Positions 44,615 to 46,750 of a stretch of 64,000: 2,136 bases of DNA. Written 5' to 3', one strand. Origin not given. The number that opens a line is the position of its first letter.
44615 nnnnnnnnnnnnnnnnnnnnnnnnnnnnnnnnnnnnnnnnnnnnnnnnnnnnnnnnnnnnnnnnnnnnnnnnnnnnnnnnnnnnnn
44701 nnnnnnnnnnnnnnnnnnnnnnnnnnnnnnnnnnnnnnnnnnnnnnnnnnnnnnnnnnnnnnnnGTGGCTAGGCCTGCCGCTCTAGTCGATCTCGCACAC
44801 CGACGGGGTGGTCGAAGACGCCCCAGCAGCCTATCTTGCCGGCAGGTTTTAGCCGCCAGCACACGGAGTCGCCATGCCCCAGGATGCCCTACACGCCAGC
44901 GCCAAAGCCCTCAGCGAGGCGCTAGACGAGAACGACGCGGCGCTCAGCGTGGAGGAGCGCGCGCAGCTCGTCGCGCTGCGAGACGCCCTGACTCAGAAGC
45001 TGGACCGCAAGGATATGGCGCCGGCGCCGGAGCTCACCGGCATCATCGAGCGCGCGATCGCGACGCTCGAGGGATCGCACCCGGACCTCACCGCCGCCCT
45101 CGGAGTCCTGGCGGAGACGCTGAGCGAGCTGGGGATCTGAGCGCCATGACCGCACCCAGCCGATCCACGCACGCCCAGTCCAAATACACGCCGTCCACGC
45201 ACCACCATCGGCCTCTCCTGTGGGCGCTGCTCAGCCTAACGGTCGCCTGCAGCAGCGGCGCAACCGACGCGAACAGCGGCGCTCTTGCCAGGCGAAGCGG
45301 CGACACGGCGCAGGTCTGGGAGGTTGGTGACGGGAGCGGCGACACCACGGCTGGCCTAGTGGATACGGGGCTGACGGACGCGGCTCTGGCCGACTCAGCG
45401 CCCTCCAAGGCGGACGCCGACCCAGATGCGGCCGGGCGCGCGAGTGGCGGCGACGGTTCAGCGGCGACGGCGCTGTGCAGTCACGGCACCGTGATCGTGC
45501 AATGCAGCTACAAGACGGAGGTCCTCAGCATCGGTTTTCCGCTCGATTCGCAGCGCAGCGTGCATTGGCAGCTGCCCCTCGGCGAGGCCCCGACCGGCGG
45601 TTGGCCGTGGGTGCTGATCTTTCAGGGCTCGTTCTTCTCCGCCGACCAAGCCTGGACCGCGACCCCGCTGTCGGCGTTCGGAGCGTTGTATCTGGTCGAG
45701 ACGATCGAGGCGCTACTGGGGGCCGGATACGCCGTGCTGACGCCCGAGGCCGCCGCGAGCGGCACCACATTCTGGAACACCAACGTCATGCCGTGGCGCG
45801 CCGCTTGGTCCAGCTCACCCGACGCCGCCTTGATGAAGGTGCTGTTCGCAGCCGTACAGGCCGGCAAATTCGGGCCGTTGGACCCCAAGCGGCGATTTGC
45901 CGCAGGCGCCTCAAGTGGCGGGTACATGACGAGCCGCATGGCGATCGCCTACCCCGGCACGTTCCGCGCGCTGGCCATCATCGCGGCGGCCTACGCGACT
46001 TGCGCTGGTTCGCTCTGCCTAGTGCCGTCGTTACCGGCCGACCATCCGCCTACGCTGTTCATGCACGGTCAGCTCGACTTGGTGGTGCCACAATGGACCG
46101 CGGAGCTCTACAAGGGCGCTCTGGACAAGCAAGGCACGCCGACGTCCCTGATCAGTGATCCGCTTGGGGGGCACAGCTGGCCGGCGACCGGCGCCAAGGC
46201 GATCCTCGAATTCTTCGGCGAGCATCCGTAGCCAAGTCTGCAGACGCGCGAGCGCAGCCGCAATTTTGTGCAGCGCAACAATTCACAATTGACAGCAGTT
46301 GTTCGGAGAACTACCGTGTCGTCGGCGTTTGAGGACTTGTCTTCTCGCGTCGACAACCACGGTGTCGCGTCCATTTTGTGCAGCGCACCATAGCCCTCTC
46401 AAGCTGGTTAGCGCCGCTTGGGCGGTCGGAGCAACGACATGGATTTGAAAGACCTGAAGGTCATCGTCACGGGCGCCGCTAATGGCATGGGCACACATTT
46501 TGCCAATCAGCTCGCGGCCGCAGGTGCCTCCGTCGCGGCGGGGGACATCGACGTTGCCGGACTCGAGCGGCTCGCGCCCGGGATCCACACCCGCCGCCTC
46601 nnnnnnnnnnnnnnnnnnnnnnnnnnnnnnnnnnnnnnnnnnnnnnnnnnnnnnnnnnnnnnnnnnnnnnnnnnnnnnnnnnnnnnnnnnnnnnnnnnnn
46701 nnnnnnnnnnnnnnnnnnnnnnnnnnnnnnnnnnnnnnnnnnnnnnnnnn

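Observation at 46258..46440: Dual-operator promoter upstream of the SDR (PhaB-like) gene, with the -35 element tucked against operator A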

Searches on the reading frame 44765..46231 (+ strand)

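Call 7: search_protein_families(library=pfam, proteins=[window:44765-46231:+])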
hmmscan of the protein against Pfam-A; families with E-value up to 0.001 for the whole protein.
window:44765-46231:+ (488 aa): 1 family
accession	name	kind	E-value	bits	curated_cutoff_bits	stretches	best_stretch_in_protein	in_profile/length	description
PF00326.27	Peptidase_S9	-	5.7e-09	36.2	22.6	1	427-473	144-190/213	Prolyl oligopeptidase family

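Call 10: search_protein_families(library=ncbifam, proteins=[window:44765-46231:+])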
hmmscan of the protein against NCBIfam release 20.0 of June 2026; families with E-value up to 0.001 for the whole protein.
window:44765-46231:+ (488 aa): 4 families
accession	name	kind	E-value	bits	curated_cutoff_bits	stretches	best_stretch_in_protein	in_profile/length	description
NF050057.1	e_dPHAmcl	equivalog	1.5e-86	289.8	270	1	244-488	13-252/252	extracellular medium-chain-length polyhydroxyalkanoate depolymerase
NF050058.1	e_dPHAscl_type1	hypoth_equivalog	7.6e-14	51.8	150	1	321-450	52-170/276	extracellular catalytic domain type 1 short-chain-length polyhydroxyalkanoate depolymerase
TIGR01840.1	esterase_phb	subfamily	1.6e-07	31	107.85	1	353-420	75-141/213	PHB depolymerase family esterase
NF050059.1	e_dPHAscl_type2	hypoth_equivalog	2e-05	24.1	280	1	373-416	7-50/305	extracellular catalytic domain type 2 short-chain-length polyhydroxyalkanoate depolymerase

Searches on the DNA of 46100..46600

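Call 22: search_rna_families(source=window, start=46100, end=46600, threshold=evalue, max_evalue=1)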
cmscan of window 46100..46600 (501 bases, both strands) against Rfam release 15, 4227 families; matches with E-value up to 1: 0.
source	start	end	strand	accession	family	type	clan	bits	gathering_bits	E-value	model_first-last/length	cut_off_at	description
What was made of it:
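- Tried and rejected: Rfam gives no hit at E<=1 on 46100-46600 (call 22).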
